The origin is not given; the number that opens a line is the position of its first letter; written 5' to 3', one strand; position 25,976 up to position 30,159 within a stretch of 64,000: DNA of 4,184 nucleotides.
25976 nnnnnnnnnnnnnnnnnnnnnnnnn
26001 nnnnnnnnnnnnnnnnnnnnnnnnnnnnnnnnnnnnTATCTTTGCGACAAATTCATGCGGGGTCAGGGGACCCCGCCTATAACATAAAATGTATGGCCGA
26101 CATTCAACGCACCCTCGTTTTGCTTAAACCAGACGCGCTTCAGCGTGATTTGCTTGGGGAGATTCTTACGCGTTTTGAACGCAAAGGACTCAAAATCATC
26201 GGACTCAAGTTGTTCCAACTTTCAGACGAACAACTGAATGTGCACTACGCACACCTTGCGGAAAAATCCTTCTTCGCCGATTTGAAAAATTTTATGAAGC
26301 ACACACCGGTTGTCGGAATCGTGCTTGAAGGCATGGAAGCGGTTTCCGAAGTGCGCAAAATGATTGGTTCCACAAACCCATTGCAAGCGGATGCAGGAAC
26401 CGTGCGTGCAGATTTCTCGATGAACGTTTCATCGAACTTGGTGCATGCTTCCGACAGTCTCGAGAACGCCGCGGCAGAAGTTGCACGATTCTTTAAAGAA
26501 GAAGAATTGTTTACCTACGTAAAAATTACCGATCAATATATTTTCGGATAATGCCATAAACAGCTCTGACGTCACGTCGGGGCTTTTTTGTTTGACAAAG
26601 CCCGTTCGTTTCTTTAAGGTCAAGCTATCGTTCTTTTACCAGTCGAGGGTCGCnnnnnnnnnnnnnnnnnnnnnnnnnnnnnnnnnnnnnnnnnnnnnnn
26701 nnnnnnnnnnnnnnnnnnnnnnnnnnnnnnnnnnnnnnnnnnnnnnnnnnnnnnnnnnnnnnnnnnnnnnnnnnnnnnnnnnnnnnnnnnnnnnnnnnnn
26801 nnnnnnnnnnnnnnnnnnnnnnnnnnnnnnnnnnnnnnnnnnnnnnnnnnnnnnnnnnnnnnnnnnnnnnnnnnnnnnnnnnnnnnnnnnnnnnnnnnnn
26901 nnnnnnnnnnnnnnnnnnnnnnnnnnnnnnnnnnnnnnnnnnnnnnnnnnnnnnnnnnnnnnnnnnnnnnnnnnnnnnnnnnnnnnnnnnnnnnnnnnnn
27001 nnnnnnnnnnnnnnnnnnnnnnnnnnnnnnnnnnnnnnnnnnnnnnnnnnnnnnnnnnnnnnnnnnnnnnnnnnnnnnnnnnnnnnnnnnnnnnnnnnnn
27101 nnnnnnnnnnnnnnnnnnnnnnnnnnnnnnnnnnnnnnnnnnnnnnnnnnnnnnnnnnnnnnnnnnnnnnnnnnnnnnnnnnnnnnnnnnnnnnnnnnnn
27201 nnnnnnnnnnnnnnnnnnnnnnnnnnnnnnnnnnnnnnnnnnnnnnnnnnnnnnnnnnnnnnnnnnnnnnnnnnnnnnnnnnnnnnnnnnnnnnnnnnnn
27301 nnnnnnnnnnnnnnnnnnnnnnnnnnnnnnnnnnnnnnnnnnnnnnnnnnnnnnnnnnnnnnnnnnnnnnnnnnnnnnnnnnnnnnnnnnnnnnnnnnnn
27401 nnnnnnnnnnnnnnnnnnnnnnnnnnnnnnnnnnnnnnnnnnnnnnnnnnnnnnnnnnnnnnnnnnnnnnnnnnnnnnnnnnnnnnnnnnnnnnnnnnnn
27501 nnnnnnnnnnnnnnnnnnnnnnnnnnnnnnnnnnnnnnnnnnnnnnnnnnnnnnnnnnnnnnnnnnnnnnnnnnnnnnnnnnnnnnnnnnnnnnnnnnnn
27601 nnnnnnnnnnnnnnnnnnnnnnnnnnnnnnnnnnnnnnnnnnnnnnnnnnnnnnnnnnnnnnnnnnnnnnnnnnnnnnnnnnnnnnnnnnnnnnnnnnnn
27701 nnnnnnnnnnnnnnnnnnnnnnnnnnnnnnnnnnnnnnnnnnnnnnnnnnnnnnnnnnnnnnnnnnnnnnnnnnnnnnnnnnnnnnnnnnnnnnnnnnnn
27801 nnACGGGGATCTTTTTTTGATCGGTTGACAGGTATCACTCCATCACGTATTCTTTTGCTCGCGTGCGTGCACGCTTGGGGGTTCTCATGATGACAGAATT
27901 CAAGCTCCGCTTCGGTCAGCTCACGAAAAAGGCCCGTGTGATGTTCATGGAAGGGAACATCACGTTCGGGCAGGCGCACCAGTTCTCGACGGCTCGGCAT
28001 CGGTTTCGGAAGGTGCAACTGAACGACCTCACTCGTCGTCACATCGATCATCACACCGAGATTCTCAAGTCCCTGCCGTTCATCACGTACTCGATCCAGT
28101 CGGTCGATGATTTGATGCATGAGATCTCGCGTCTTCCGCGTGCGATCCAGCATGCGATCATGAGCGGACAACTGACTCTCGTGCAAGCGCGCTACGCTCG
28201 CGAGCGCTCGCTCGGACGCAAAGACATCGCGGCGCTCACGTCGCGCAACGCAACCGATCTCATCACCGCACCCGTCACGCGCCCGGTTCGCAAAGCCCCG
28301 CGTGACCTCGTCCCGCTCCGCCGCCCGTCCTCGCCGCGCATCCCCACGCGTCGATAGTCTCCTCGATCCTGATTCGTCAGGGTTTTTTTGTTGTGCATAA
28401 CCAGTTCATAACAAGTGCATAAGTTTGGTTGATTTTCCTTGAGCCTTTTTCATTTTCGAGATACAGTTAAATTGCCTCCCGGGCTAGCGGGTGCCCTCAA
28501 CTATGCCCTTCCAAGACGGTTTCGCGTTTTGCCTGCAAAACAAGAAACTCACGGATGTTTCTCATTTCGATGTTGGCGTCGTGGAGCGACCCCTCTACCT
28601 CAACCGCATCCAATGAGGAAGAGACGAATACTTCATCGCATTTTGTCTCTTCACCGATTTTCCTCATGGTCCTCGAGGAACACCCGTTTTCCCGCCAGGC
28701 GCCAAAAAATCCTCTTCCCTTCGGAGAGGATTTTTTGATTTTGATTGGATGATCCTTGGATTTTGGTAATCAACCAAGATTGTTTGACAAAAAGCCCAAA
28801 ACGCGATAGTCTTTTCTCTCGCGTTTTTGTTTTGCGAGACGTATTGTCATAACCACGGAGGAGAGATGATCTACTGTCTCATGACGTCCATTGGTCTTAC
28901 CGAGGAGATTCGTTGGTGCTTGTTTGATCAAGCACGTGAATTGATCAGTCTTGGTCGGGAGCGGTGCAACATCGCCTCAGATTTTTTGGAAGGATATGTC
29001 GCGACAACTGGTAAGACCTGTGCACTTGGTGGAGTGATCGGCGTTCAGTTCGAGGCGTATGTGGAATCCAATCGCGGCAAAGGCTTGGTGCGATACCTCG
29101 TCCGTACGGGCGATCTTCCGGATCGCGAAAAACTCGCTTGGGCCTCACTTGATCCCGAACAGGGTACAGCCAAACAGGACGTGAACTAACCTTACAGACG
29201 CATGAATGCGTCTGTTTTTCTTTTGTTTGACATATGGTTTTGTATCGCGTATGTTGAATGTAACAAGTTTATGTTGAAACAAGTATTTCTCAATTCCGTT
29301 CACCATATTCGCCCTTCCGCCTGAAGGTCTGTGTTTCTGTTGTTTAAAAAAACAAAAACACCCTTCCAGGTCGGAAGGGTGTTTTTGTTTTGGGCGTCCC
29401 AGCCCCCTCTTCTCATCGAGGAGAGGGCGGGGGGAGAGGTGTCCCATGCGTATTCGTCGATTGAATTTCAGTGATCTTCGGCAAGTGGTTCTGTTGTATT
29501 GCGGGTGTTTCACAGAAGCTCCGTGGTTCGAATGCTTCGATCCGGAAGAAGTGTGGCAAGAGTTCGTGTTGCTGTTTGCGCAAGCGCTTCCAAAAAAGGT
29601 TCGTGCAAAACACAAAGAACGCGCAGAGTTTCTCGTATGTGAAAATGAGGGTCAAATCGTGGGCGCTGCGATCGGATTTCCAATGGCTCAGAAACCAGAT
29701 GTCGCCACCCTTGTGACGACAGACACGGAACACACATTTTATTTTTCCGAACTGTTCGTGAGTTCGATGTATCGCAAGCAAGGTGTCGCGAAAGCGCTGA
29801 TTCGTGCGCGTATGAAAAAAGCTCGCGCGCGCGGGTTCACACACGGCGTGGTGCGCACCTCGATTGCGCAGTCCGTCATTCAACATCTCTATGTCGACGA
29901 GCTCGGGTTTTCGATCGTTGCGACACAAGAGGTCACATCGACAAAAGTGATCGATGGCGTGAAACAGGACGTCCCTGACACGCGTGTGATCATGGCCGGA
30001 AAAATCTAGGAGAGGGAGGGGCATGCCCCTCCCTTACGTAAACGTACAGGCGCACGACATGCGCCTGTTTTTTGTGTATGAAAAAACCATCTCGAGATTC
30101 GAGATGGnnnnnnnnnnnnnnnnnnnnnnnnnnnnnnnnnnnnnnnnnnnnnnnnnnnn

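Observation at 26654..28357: RelA/SpoT-like (toxSAS-like) nucleotidyltransferase with an unknown N-terminal domain, followed by a GC-rich basic small protein with its own promoter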

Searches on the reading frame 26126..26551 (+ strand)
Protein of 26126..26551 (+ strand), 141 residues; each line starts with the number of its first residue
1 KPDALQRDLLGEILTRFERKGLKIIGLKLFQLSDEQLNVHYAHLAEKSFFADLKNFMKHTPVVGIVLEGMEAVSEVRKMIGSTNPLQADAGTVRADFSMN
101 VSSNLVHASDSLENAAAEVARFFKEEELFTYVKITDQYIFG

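Call 3: search_protein_families(library=pfam, proteins=[window:26126-26551:+], max_evalue=10)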
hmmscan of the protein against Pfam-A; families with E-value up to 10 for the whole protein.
window:26126-26551:+ (141 aa): 4 families
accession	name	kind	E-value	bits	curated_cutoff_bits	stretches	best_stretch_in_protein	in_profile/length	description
PF00334.24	NDK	-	2.2e-46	157.5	27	1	1-127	8-134/135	Nucleoside diphosphate kinase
PF11267.13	DUF3067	-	0.052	14.5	25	1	37-84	28-75/98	Domain of unknown function (DUF3067)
PF07688.17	KaiA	-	0.14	12.8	22.2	1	13-86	29-96/122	KaiA C-terminal domain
PF22401.1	Csd6-like_dimeriz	-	0.57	10.8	27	0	8-51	4-36/40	Cell-shape determining Csd6 N-terminal dimerization domain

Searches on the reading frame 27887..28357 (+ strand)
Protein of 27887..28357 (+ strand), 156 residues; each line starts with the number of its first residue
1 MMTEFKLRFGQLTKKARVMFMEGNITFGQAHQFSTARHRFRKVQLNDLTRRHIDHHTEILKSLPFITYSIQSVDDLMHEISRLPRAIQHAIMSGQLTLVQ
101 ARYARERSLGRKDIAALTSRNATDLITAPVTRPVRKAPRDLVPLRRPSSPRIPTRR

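Call 3: search_protein_families(library=pfam, proteins=[window:27887-28357:+], max_evalue=10)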
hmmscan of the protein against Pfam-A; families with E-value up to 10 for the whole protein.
window:27887-28357:+ (156 aa): 1 family
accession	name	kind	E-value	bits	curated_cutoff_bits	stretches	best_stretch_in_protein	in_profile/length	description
PF17762.8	HTH_ParB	-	0.027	15.1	22.6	1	80-103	43-66/102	ParB HTH domain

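Call 4: search_protein_families(library=ncbifam, proteins=[window:27887-28357:+], max_evalue=10)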
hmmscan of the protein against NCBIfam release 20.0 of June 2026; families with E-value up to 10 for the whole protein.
window:27887-28357:+ (156 aa): 0 families

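Call 5: search_protein_families(library=padloc, proteins=[window:27887-28357:+], max_evalue=10)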
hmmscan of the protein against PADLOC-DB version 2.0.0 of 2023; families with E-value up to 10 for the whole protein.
window:27887-28357:+ (156 aa): 1 family
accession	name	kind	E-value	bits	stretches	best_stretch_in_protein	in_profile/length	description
PDLC00844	E1-E2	-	0.005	13.5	1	46-110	170-234/489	E1-E2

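Call 49: find_homologous_proteins(query=window:27887-28357:+)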
Query window:27887-28357:+ (156 aa): 4 proteins with E <= 0.001 among 28 candidates.
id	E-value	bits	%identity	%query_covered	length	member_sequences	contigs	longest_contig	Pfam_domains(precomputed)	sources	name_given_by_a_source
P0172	2.2e-94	331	99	100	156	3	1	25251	-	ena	-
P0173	2.5e-58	214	68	97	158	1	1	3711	-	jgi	jgi:hypothetical protein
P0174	6.4e-52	193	61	95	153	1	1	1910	-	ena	-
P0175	2.3e-48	182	59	96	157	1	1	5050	-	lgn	-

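Call 52: search_solved_structures(query=A3, max_evalue=10, show_alignments=2)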
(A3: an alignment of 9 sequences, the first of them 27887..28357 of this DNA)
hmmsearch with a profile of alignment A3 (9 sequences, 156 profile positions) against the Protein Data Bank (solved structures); distinct sequences matched with E-value up to 10: 8.
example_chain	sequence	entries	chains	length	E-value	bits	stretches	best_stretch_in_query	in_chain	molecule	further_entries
2rcv_A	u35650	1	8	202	0.59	13.5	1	43-91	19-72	Superoxide dismutase [Mn]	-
7w6w_A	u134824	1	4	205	0.81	13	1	43-91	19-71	Superoxide dismutase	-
7ddw_A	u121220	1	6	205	0.81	13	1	43-91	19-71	Superoxide dismutase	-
8y17_A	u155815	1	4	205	0.82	13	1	43-91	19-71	Superoxide dismutase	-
5x2j_A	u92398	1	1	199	0.83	13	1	43-91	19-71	manganese superoxide dismutase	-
6m30_A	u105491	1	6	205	0.99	12.8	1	43-91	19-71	Superoxide dismutase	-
7wnk_A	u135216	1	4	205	1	12.7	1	43-91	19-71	Superoxide dismutase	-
1jr9_A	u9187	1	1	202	1.7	12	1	45-91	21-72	manganese superoxide dismutase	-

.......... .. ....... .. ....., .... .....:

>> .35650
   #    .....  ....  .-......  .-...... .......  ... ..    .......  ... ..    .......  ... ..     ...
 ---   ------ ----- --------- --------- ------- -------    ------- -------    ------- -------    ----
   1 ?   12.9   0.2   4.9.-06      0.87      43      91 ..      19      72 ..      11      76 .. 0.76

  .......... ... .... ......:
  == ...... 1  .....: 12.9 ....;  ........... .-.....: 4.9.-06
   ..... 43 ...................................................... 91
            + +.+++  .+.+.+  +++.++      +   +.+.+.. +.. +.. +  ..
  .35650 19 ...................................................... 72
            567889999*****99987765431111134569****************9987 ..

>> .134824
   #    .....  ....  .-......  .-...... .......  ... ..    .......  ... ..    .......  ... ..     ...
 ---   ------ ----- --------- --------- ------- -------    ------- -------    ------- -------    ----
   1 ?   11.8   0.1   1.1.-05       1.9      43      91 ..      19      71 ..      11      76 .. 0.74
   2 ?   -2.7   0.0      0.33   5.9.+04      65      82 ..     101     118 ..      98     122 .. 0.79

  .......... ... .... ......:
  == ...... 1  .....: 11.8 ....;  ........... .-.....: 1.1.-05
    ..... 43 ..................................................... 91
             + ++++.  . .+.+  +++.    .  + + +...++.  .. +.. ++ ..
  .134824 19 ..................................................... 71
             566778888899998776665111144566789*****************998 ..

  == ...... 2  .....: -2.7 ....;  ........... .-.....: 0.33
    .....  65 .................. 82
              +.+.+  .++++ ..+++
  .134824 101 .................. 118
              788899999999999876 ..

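Call 53: search_protein_families(library=pfam, alignment_id=A3, max_evalue=1)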
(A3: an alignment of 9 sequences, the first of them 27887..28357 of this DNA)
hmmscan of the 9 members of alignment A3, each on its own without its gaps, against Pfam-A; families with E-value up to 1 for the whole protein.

A. member 1, window:27887-28357:+ (156 aa): 1 family
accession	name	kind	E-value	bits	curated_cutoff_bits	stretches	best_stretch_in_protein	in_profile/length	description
PF17762.8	HTH_ParB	-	0.027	15.1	22.6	0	80-103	43-66/102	ParB HTH domain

B. families by the number of members that match (of 9 scanned): 1 family
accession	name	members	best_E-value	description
PF17762.8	HTH_ParB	2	0.027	ParB HTH domain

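Call 61: predict_structure(alignment_id=A4)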
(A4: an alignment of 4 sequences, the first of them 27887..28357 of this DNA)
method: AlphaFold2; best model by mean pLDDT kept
length: 156 residues; sequences in the alignment: 4
mean_pLDDT: 68.9   pTM: 0.61
mean pLDDT of the five models: 68.9, 59.1, 53.5, 52.4, 48.2
residues with pLDDT >= 90: 0; 70-90: 91; 50-70: 27; < 50: 38
segments of 3 or more residues with pLDDT < 50: 110-143
pLDDT, mean of each block of 10 residues (from residue 1): 83 88 86 78 76 74 69 85 81 81 68 43 43 42 49 49
secondary structure, 60 per line:
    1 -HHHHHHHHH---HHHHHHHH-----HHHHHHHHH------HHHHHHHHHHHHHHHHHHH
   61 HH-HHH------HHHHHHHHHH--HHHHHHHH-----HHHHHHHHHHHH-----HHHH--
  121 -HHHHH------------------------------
elements in order: H2-10 H14-21 H27-35 H42-62 H73-82 H85-92 H98-109 H115-118 H122-126

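Call 67: fold_search(model_id=the predicted structure, library=pdb)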
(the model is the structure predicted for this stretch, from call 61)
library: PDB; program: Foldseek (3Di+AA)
matches with E <= 10: 75; with E <= 0.001: 0
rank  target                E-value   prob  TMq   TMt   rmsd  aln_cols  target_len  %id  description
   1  8iou_B                1.4e+00  0.03  0.12  0.03  26.3       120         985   17  Structure of SARS-CoV-2 XBB.1 spike glycoprotein in complex with ACE2 (1-up state) (released 2023-05-24)
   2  8ios_A                1.8e+00  0.02  0.12  0.03  26.9       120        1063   17  Structure of the SARS-CoV-2 XBB.1 spike glycoprotein (closed-1 state) (released 2023-05-24)
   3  7ybm_A                2.3e+00  0.02  0.13  0.03  26.3       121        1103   16  SARS-CoV-2 C.1.2 variant spike (Close state) (released 2023-08-09)
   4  9uje_C                2.3e+00  0.02  0.12  0.04  27.1       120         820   17  Cryo-EM structure of SARS-CoV2 KP.3.1.1 spike protein (released 2026-03-25)
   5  8hfx_A                2.3e+00  0.01  0.10  0.03  27.1       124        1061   14  Cryo-EM structure of SARS-CoV-2 Omicron BA.1 spike protein in complex with white-tailed deer ACE2 (released 2023-08-30)
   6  8ug9_A                2.7e+00  0.02  0.12  0.03  26.9       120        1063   17  XBB.1.5 spike/Nb5 complex (released 2024-08-28)
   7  8jyo_B                2.9e+00  0.02  0.13  0.03  26.7       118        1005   15  Structure of SARS-CoV-2 XBB.1.5 spike glycoprotein in complex with ACE2 (2-up state) (released 2024-01-03)
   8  7c2l_B                2.9e+00  0.02  0.13  0.03  26.4       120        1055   16  S protein of SARS-CoV-2 in complex bound with 4A8 (released 2020-07-01)
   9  3fr8_B                2.9e+00  0.01  0.12  0.05  17.7       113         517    8  rice Ketolacid reductoisomerase in complex with Mg2+-NADPH (released 2009-04-14)
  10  8h3m_B                3.1e+00  0.02  0.12  0.04  25.9       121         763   16  Conformation 1 of SARS-CoV-2 Omicron BA.1 Variant Spike protein complexed with MO1 Fab (released 2023-05-10)
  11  8f0g_B                3.2e+00  0.02  0.12  0.05  26.3       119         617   16  Structure of SARS-CoV-2 Omicron BA.1 spike in complex with antibody Fab 1C3 (released 2023-05-03)
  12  8iou_A                3.2e+00  0.02  0.13  0.03  26.8       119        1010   14  Structure of SARS-CoV-2 XBB.1 spike glycoprotein in complex with ACE2 (1-up state) (released 2023-05-24)
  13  7fem_B                3.2e+00  0.01  0.11  0.03  26.9       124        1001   13  SARS-CoV-2 B.1.1.7 S-ACE2 complex (released 2021-12-15)
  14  7tp2_B                3.4e+00  0.01  0.11  0.03  26.0       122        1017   13  Delta (B.1.617.2) SARS-CoV-2 variant spike protein (S-GSAS-Delta) in the 3-RBD-down conformation; Subclassification D1 (released 2022-02-09)
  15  9l2l_B                3.6e+00  0.01  0.12  0.03  25.9       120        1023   18  Structure of SARS-CoV-2 EG.5.1 Variant Spike protein complexed with antibody XGi-198 (released 2025-12-10)
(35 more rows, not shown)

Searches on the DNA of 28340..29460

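Call 77: search_rna_families(source=window, start=28340, end=29460, threshold=evalue, max_evalue=1)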
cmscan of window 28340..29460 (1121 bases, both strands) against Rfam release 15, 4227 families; matches with E-value up to 1: 15.
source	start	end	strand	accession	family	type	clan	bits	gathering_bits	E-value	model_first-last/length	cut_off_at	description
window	29339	29391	+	RF02495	ohsC_RNA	Gene; antitoxin;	-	29.2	50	0.043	1-77/77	no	Oppression of Hydrophobic ORF by sRNA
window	29323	29388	+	RF01859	Phe_leader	Cis-reg; leader;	-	28.7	55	0.02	1-125/125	no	Phenylalanine leader peptide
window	29250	29390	+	RF02618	SSRC34_2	Gene; sRNA;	-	27.4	48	0.045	1-125/125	no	Streptococcus sRNA 34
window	29311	29380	-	RF04239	mir-4679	Gene; miRNA;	-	26.9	88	0.013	1-75/75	no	mir-4679 microRNA precursor family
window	29303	29388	+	RF00639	mir-515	Gene; miRNA;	CL00096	24.3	68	0.039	1-87/87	no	mir-515 microRNA precursor family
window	29311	29380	+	RF04239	mir-4679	Gene; miRNA;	-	22.6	88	0.17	1-75/75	no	mir-4679 microRNA precursor family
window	29306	29385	+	RF03872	MIR6426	Gene; miRNA;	-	21.4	96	0.24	1-84/84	no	MIR6426 microRNA precursor family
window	29310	29381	+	RF03734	mir-4773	Gene; miRNA;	-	21.4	100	0.57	1-78/78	no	mir-4773 microRNA precursor family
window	29349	29391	+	RF04134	MIR7504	Gene; miRNA;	-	21.2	83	0.79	1-124/124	no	MIR7504 microRNA precursor family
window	29346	29432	-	RF01772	rnk_pseudo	Cis-reg; leader;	-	21.1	55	0.73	1-108/108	no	Pseudomonas rnk leader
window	29352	29388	+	RF04049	MIR7127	Gene; miRNA;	-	20.3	100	0.56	1-132/132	no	MIR7127 microRNA precursor family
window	29312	29379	-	RF03233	hvt-mir-H16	Gene; miRNA;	-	19.2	70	0.73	1-64/64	no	hvt-mir-H16 microRNA precursor family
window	29336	29413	-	RF02621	BSnc120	Gene; sRNA;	-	19.1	114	0.31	1-88/88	no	Brucella sRNA 120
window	29308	29383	-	RF00053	mir-7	Gene; miRNA;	-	19.1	51.8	0.64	1-91/91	no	mir-7 microRNA precursor family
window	29311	29380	+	RF04133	MIR2646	Gene; miRNA;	-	17.4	245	0.42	1-256/256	no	MIR2646 microRNA precursor family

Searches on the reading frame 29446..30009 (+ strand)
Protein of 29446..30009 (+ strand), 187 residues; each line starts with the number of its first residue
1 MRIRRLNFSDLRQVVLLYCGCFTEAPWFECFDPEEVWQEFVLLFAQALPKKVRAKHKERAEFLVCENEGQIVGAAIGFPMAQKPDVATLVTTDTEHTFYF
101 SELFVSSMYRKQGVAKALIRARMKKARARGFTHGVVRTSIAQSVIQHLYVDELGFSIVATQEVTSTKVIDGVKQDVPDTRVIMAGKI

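Call 3: search_protein_families(library=pfam, proteins=[window:29446-30009:+], max_evalue=10)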
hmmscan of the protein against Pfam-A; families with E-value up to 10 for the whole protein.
window:29446-30009:+ (187 aa): 8 families
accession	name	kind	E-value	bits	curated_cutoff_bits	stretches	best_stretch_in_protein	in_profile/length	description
PF00583.31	Acetyltransf_1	-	1.5e-11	45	20.7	1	46-155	27-116/116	Acetyltransferase (GNAT) family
PF13508.13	Acetyltransf_7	-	2.8e-08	34.4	27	1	59-149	2-77/84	Acetyltransferase (GNAT) domain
PF13673.13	Acetyltransf_10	-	5.5e-07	30.1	23.6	1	50-135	20-91/128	Acetyltransferase (GNAT) domain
PF14542.12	Acetyltransf_CG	-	0.00014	22.4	30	1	93-131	20-58/80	GCN5-related N-acetyl-transferase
PF13527.13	Acetyltransf_9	-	0.00025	21.5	25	1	3-130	2-105/127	Acetyltransferase (GNAT) domain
PF13480.13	Acetyltransf_6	-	0.074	13.6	22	1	86-132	84-130/143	Acetyltransferase (GNAT) domain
PF13880.12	Acetyltransf_13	-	0.093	13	22.8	1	101-123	8-30/69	ESCO1/2 acetyl-transferase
PF17013.11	Acetyltransf_15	-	0.2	11.5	35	1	96-123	71-98/210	Putative acetyl-transferase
